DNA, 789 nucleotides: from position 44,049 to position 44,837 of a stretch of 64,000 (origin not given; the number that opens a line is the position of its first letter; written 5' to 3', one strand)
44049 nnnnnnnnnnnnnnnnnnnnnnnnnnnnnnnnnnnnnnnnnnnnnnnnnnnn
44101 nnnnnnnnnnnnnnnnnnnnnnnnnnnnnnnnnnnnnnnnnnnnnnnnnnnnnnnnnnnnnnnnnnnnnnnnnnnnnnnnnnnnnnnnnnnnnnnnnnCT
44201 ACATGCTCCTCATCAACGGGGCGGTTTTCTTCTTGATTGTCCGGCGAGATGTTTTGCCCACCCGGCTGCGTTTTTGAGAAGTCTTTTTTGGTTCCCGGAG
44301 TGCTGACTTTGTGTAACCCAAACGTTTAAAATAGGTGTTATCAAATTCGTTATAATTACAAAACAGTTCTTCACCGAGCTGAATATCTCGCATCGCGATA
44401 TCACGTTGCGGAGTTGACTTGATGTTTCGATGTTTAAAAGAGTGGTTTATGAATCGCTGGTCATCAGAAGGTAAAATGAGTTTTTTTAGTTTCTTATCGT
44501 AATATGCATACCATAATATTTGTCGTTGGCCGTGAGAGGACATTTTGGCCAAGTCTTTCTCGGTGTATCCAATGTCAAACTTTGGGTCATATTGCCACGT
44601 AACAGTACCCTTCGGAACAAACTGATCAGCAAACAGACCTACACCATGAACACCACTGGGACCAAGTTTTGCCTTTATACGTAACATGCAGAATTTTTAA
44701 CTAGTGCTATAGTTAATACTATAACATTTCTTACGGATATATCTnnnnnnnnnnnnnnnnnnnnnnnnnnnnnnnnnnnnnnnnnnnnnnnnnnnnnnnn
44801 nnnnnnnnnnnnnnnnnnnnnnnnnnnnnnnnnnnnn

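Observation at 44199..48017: Two paralogous SET-domain proteins bracket a multi-TM histidine kinase, next to a receiver-only regulator and a TMEM175-type channel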

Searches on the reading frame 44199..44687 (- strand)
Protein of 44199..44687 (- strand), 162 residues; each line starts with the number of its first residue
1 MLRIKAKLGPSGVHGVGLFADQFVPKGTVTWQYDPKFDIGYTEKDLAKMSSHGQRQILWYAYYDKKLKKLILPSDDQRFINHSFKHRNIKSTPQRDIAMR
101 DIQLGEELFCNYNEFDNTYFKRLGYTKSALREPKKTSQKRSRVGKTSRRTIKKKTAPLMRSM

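Call 3: search_protein_families(library=pfam, proteins=[window:44199-44687:-], max_evalue=0.1)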
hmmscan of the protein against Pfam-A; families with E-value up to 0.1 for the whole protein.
window:44199-44687:- (162 aa): 2 families
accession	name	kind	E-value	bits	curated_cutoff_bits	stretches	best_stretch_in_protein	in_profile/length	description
PF00856.33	SET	-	1e-09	39.2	22.4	1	15-113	1-105/105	SET domain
PF04395.17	Poxvirus_B22R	-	0.021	14.8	25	1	80-147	69-136/204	Poxvirus B22R protein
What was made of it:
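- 44199..44687 (-): SET1: a 162-aa SET-domain methyltransferase without post-SET and with a lineage-specific basic C-terminal tail of about 35 aa. It is the conserved partner of the kinase. Pfam SET scores 39.2 bits (call 3).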

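Call 4: search_protein_families(library=ncbifam, proteins=[window:44199-44687:-], max_evalue=0.1)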
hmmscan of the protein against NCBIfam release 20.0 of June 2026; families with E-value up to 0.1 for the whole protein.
window:44199-44687:- (162 aa): 1 family
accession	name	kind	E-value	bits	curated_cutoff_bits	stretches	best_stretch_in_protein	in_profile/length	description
NF043024.1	T4SS_AnkI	equivalog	0.00041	19.2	550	1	13-121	33-148/439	Dot/Icm T4SS effector AnkI/LegAS4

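Call 27: find_homologous_proteins(query=window:44199-44687:-)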
Query window:44199-44687:- (162 aa): 71 proteins with E <= 0.001 among 81 candidates.
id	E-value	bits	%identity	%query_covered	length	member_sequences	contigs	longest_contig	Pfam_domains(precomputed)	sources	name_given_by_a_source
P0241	6.4e-105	366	100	100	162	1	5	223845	PF00856.34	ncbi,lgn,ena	-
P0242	4.9e-82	292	78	100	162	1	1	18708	PF00856.34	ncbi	-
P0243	2.8e-47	179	61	81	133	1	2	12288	PF00856.34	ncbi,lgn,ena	-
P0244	3.6e-47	178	61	80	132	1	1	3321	PF00856.34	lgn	-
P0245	1.3e-46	176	58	86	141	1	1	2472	PF00856.34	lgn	-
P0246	2.3e-46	176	62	75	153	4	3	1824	PF00856.34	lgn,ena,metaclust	metaclust:\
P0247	2.7e-46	175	58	83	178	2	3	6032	PF00856.34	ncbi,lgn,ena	-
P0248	3.6e-45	172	54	81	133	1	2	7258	PF00856.34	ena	-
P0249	6.0e-45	171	59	81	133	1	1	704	PF00856.34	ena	-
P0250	6.1e-45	171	58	80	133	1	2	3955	PF00856.34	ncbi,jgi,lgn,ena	-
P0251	7.6e-45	171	60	81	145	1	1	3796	PF00856.34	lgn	-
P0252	8.1e-45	171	60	80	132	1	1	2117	PF00856.34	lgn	-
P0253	1.3e-43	167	59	80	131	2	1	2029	PF00856.34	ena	-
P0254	1.6e-43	167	56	80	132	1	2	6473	PF00856.34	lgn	-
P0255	1.7e-43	166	61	75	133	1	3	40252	PF00856.34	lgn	-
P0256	3.8e-43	165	55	81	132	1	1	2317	PF00856.34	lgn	-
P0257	1.3e-42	164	57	81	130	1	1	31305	PF00856.34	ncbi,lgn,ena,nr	ncbi:SET domain-containing protein [Candidatus Nomurabacteria bacterium]|nr:SET domain-containing pr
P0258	1.3e-42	163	58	78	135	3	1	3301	PF00856.34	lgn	-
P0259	1.6e-42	163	61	75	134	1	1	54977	PF00856.34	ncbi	-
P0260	3.8e-42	162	59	80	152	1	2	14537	PF00856.34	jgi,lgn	jgi:uncharacterized protein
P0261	4.4e-42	162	55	81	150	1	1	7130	PF00856.34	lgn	-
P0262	1.8e-41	160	59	81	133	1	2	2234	PF00856.34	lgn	-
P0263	2.3e-41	159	62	77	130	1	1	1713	PF00856.34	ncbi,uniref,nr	ncbi:SET domain-containing protein [Spirulina sp. 06S082]|uniref:SET domain-containing protein n=1 T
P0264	3.1e-41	159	60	77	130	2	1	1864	PF00856.34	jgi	jgi:SET domain-containing protein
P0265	3.2e-41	159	49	98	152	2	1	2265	PF00856.34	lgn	-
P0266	3.3e-41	159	57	77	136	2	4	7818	PF00856.34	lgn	-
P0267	2.4e-40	156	53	81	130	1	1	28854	PF00856.34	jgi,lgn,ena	-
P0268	3.3e-40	156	58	77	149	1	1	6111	PF00856.34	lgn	-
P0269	3.5e-40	156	57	78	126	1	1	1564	PF00856.34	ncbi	-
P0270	4.9e-40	155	49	98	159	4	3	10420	PF00856.34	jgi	jgi:uncharacterized protein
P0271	7.4e-40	155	54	81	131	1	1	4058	PF00856.34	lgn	-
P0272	7.4e-40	155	56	77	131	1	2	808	PF00856.34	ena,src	-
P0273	7.9e-40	154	60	77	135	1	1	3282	PF00856.34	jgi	jgi:SET domain-containing protein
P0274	8.5e-40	154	54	85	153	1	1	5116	PF00856.34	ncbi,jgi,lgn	jgi:SET domain-containing protein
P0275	1.8e-39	153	55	75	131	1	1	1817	PF00856.34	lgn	-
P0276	1.8e-39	153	59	77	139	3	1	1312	PF00856.34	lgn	-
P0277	1.8e-39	153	56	77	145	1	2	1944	PF00856.34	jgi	jgi:uncharacterized protein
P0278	3.7e-39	152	55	81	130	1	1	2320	PF00856.34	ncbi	-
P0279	3.7e-39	152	56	77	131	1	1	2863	PF00856.34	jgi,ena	jgi:SET domain-containing protein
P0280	4.0e-39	152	52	81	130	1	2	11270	PF00856.34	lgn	-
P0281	4.3e-39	152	59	77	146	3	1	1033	PF00856.34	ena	-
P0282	5.6e-39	152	57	77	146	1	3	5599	PF00856.34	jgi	jgi:uncharacterized protein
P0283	7.3e-39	151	50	81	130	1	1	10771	PF00856.34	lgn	-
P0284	7.5e-39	151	56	77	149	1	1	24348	PF00856.34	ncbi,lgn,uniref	ncbi:MAG: SET domain-containing protein-lysine N-methyltransferase [Nostoc sp.]|uniref:SET domain-co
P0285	8.0e-39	151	52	85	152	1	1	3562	PF00856.34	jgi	jgi:uncharacterized protein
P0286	9.8e-39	151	53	81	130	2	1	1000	PF00856.34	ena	-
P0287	1.2e-38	151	52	80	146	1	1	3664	PF00856.34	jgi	jgi:uncharacterized protein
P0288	1.6e-38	150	54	87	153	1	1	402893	PF00856.34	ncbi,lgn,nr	ncbi:SET domain-containing protein [Nostoc sp. B(2019)]|nr:SET domain-containing protein [Nostoc sp.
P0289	5.7e-38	148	55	80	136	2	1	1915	PF00856.34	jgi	-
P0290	8.3e-38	148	59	71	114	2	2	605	PF00856.34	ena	-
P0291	8.4e-38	148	52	81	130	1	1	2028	PF00856.34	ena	-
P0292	1.3e-37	147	55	75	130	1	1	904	PF00856.34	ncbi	-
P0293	1.5e-37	147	55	80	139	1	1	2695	PF00856.34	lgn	-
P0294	2.3e-37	146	57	77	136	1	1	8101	PF00856.34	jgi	jgi:uncharacterized protein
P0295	2.5e-37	146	56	77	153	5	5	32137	PF00856.34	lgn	-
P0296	2.7e-36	143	54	80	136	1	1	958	PF00856.34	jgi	jgi:uncharacterized protein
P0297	4.3e-36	142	55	77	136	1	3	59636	PF00856.34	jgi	jgi:SET domain-containing protein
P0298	4.3e-36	142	53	75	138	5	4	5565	PF00856.34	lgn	-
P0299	1.1e-35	141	54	77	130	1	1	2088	PF00856.34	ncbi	-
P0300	1.2e-35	141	53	75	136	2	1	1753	PF00856.34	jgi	-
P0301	2.2e-35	140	51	81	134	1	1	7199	PF00856.34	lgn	-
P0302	3.9e-35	139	54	79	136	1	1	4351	PF00856.34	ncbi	-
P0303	4.6e-35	139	52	80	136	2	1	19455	PF00856.34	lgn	-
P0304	5.1e-35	139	56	77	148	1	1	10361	PF00856.34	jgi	jgi:SET domain-containing protein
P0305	9.5e-35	138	53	72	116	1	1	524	PF00856.34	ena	-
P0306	1.1e-34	138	48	81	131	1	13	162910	PF00856.34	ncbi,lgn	-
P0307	1.3e-34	138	52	75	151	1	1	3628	PF00856.34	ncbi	-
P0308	2.4e-34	137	51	81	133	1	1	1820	PF00856.34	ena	-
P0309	4.1e-34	136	55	77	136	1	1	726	PF00856.34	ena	-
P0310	5.6e-34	135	53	75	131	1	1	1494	PF00856.34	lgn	-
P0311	2.7e-33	133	55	75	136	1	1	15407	PF00856.34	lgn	-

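Call 29: find_related_loci(query=A2, collection=metagenome_contigs, flank=5000)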
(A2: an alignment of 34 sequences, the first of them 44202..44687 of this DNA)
Query A2 (162 aa) in metagenome_contigs; peptide patterns used: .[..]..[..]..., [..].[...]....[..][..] (x = any residue, [..] = any of these).
599 stretches matched a pattern (row limit reached: there are more); 262 encode a relative of the query (tblastn E <= 1e-3); the best 80 are kept; 80 distinct loci.
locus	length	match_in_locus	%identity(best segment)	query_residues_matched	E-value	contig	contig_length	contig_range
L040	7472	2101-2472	66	1-124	2e-55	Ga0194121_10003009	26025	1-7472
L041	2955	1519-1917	58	1-134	1e-52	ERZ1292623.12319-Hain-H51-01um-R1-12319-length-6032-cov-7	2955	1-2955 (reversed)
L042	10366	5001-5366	62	1-122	1e-52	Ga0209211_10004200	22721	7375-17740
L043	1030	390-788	60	1-131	3e-55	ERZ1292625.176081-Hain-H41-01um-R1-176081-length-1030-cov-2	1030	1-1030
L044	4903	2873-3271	59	1-131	3e-50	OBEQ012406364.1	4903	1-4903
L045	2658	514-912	59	1-131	2e-50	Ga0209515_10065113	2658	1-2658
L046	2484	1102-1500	61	1-130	3e-49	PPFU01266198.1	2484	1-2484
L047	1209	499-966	50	1-152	1e-50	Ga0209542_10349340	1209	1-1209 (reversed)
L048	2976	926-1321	55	1-130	1e-47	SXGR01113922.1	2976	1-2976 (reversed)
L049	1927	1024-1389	59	1-122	5e-48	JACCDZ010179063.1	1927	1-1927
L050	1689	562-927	59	1-122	2e-48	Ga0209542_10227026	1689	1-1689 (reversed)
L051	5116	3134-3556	54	1-138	6e-47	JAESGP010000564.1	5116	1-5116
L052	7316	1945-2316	56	1-123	9e-47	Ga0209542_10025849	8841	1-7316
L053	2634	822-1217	51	1-132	8e-47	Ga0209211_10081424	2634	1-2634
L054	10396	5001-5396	53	1-130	1e-45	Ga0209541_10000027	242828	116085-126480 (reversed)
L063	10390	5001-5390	48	1-131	1e-36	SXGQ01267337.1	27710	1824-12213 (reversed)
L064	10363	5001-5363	49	1-122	5e-35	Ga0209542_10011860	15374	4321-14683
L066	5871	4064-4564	43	1-155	4e-35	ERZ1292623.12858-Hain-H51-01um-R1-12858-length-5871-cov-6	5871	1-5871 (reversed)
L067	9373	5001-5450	44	1-142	3e-34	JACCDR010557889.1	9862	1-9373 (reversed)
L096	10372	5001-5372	44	1-116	2e-26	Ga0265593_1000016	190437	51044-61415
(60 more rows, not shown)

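Call 47: predict_structure(alignment_id=A2)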
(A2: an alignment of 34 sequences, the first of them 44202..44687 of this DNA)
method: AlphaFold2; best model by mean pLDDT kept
length: 162 residues; sequences in the alignment: 34
mean_pLDDT: 87.5   pTM: 0.75
mean pLDDT of the five models: 87.5, 85.6, 85.1, 84.6, 82.4
residues with pLDDT >= 90: 116; 70-90: 18; 50-70: 23; < 50: 5
segments of 3 or more residues with pLDDT < 50: 137-139
pLDDT, mean of each block of 10 residues (from residue 1): 98 92 99 98 97 95 96 97 94 98 98 92 80 61 53 59 54
secondary structure, 60 per line:
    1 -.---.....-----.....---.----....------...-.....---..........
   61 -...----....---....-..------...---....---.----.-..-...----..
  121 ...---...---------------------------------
elements in order: E6-10 E16-20 E29-32 E39-41 H43-47 H51-60 E62-64 E69-72 H76-79 E89-91 E95-98 H119-123
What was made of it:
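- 44199..44687 (-): The AlphaFold2 model has pLDDT 87.5 (call 47).
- On SET-domain methyltransferases (Pfam PF00856): The SET1 AlphaFold2 model has pLDDT 87.5, with the core above 90 (call 47).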

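Call 52: fold_search(model_id=the predicted structure, library=pdb)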
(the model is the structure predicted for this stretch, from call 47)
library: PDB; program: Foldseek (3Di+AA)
matches with E <= 10: 472; with E <= 0.001: 238
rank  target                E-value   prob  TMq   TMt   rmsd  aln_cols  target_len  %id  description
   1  4ij8_A                4.8e-06  1.00  0.47  0.47   5.8       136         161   23  Crystal structure of the complex of SETD8 with SAM (released 2013-01-16)
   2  6u9n_B                5.4e-06  1.00  0.50  0.55   3.8       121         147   24  MLL1 SET N3861I/Q3867L bound to inhibitor 14 (TC-5139) (released 2020-07-01)
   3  6u9n_A                6.8e-06  1.00  0.51  0.56   4.1       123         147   24  MLL1 SET N3861I/Q3867L bound to inhibitor 14 (TC-5139) (released 2020-07-01)
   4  7w6l_C                7.2e-06  1.00  0.48  0.49   4.5       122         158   22  The crystal structure of MLL3-RBBP5-ASH2L in complex with H3K4me0 peptide (released 2022-09-07)
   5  4ij8_B                8.1e-06  1.00  0.47  0.51   5.5       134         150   22  Crystal structure of the complex of SETD8 with SAM (released 2013-01-16)
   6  7td5_F                8.6e-06  1.00  0.52  0.21   4.2       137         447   21  Structure of human PRC2-EZH1 containing phosphorylated SUZ12 (released 2022-11-16)
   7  4bup_B                1.0e-05  1.00  0.45  0.32   4.8       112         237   22  A novel route to product specificity in the Suv4-20 family of histone H4K20 methyltransferases (released 2013-10-02)
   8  7w6a_C                1.2e-05  1.00  0.44  0.45   5.3       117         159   22  Crystal structure of the MLL1 (N3861I/Q3867L/C3882SS)-RBBP5-ASH2L complex (released 2022-09-07)
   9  7td5_A                1.4e-05  1.00  0.52  0.19   4.7       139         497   20  Structure of human PRC2-EZH1 containing phosphorylated SUZ12 (released 2022-11-16)
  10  6u9m_A                1.5e-05  1.00  0.51  0.55   3.8       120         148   25  MLL1 SET N3861I/Q3867L bound to inhibitor 16 (TC-5109) (released 2020-07-01)
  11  3f9z_A                1.6e-05  1.00  0.46  0.48   5.8       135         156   21  Structural Insights into Lysine Multiple Methylation by SET Domain Methyltransferases, SET8-Y245F / H4-Lys20 / AdoHcy (released 2008-11-25)
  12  7w67_C                1.9e-05  1.00  0.49  0.50   4.2       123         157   23  The crystal structure of MLL1 (N3861I/Q3867L/C3882SS)-RBBP5-ASH2L in complex with H3K4me0 peptide (released 2022-09-07)
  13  3s8p_A                1.9e-05  1.00  0.49  0.36   6.3       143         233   20  Crystal Structure of the SET Domain of Human Histone-Lysine N-Methyltransferase SUV420H1 In Complex With S-Adenosyl-L- (released 2011-07-06)
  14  8fbh                  2.0e-05  1.00  0.52  0.38   3.5       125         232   20  Crystal structure of NSD1 Mutant-T1927A (released 2023-01-18)
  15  8swi_A                2.0e-05  1.00  0.47  0.19   4.6       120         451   23  Crystal structure of legAS4 from Legionella pneumophila subsp. pneumophila with histone H3 (1-12)peptide (released 2023-12-27)
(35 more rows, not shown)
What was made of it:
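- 44199..44687 (-): Foldseek matches SETD8, MLL1, EZH1, NSD1 and LegAS4 at probability 1.00 (call 52).
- On SET-domain methyltransferases (Pfam PF00856): Foldseek finds 238 PDB SET-domain hits at E <= 0.001, the top ones at probability 1.00 (call 52).
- Closest known: Minimal prokaryotic and viral SET-domain lysine methyltransferases. Same: SET1's model superposes on SETD8, MLL1, EZH1, NSD1 and LegAS4 (call 52).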

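Call 56: search_protein_families(library=pfam, proteins=[L063:4013-4972:-, L064:3979-4944:-, L096:4505-4999:+, L066:2794-3288:-, L066:3334-3921:-, L067:4292-4861:-, L042:6178-6645:-, L042:6669-7112:-, L066:4618-5157:-], max_evalue=0.01)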
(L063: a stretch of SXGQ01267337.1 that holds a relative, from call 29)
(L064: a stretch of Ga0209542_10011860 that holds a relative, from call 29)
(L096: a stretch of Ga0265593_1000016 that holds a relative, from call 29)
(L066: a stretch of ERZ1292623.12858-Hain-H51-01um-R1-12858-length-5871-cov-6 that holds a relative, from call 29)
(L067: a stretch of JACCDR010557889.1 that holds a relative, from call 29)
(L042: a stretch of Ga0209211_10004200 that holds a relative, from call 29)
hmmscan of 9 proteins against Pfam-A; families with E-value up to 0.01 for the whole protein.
L063:4013-4972:- (319 aa): 5 families
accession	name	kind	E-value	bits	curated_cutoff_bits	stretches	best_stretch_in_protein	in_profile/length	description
PF06325.19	PrmA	-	1.1e-06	28.8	22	1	63-186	148-261/296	Ribosomal protein L11 methyltransferase (PrmA)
PF02475.24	TRM5-TYW2_MTfase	-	1.7e-06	28.5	28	1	69-169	29-128/164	TRM5/TYW2 methyltransferase domain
PF13847.12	Methyltransf_31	-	1.5e-05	25.1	27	1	75-183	2-109/145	Methyltransferase domain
PF13679.12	Methyltransf_32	-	0.0031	17.9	27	1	74-142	23-93/143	Methyltransferase domain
PF02086.21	MethyltransfD12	-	0.0076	16.4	22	0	66-128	8-71/253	D12 class N6 adenine-specific DNA methyltransferase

L064:3979-4944:- (321 aa): 3 families
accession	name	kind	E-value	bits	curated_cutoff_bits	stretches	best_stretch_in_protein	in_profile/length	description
PF13649.12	Methyltransf_25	-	6.1e-05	24.1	27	1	79-170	2-89/97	Methyltransferase domain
PF08241.18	Methyltransf_11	-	0.00038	21.5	21.2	1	80-154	2-69/95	Methyltransferase domain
PF08242.18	Methyltransf_12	-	0.001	20.2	30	1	80-178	2-96/98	Methyltransferase domain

L096:4505-4999:+ (164 aa): 1 family
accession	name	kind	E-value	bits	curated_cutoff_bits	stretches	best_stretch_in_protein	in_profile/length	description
PF00856.33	SET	-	2.6e-12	47.5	22.4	1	18-107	1-105/105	SET domain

L066:2794-3288:- (164 aa): 1 family
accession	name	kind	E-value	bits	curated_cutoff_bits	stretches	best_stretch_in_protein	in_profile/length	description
PF00856.33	SET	-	4.4e-16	59.7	22.4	1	14-104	1-105/105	SET domain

L066:3334-3921:- (195 aa): 0 families

L067:4292-4861:- (189 aa): 0 families

L042:6178-6645:- (155 aa): 1 family
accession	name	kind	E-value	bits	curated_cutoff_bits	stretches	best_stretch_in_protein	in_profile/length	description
PF00072.30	Response_reg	-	4.7e-23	81.9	30.2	1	38-141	1-102/111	Response regulator receiver domain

L042:6669-7112:- (147 aa): 1 family
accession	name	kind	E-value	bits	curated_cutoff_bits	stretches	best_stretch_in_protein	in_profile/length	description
PF00072.30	Response_reg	-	5.4e-22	78.5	30.2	1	20-124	1-103/111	Response regulator receiver domain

L066:4618-5157:- (179 aa): 6 families
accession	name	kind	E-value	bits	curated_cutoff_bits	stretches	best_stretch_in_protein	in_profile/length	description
PF03848.20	TehB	-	1.9e-08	34.4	20.4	1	12-137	27-153/193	Tellurite resistance protein TehB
PF13489.12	Methyltransf_23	-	9.8e-06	25.8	27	1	15-150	22-152/164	Methyltransferase domain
PF13649.12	Methyltransf_25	-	2.1e-05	25.5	27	1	19-112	1-97/97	Methyltransferase domain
PF13847.12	Methyltransf_31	-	0.00014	22.1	27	1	17-120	5-113/145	Methyltransferase domain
PF05175.20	MTS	-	0.00063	19.9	23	1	15-114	31-136/170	Methyltransferase small domain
PF08241.18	Methyltransf_11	-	0.0018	19.3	21.2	1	20-115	1-94/95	Methyltransferase domain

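Call 82: search_solved_structures(query=A2, max_evalue=0.001)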
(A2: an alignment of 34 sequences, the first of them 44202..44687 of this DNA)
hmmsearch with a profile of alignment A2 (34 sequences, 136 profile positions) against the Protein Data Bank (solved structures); distinct sequences matched with E-value up to 0.001: 20.
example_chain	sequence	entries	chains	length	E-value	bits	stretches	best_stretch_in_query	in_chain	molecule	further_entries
5f59_A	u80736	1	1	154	1.2e-06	31.5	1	7-118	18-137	Histone-lysine N-methyltransferase 2C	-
5f6k_C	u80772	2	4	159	1.3e-06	31.4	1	7-118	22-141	Histone-lysine N-methyltransferase 2C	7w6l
6kiw_K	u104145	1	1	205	2.4e-06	30.5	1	7-118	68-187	Histone-lysine N-methyltransferase 2C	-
4z4p_A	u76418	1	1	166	6.4e-06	29.1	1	8-118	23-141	Histone-lysine N-methyltransferase 2D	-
7u5v_A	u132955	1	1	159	1.6e-05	27.8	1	8-113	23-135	Histone-lysine N-methyltransferase 2A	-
2w5y_A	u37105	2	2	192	2.3e-05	27.3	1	8-113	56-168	HISTONE-LYSINE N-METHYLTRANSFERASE HRX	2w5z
6kiu_K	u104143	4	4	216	3.2e-05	26.9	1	8-113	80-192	Histone-lysine N-methyltransferase 2A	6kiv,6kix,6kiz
7ud5_K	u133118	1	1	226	3.6e-05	26.7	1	8-113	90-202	cDNA FLJ56846, highly similar to Zinc finger protein HRX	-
4ldg_A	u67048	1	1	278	4.3e-05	26.4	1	6-113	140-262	Protein with a SET domain within carboxy region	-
8sr6_A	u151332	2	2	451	0.00011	25.2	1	12-118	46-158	Eukaryotic huntingtin interacting protein B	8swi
5czy_A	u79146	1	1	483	0.00014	24.8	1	12-118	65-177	Legionella effector LegAS4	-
5f5e_A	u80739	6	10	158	0.00014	24.8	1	8-113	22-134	Histone-lysine N-methyltransferase 2A | Histone-lysine N-methyltransferase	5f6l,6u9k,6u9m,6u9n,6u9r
7w67_C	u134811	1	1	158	0.00025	23.9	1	8-113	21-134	Histone-lysine N-methyltransferase 2A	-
7w6a_C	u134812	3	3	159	0.00026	23.9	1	8-113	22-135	Histone-lysine N-methyltransferase 2A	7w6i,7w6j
9yle_K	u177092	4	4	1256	0.00026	23.9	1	8-118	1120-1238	[histone H3]-lysine(4) N-methyltransferase,Histone-lysine N-methyltransferase 2D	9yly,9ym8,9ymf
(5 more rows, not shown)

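Call 83: search_protein_families(library=padloc, proteins=[window:44199-44687:-], max_evalue=0.001)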
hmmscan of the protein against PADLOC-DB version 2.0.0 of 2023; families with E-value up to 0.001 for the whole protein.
window:44199-44687:- (162 aa): 0 families
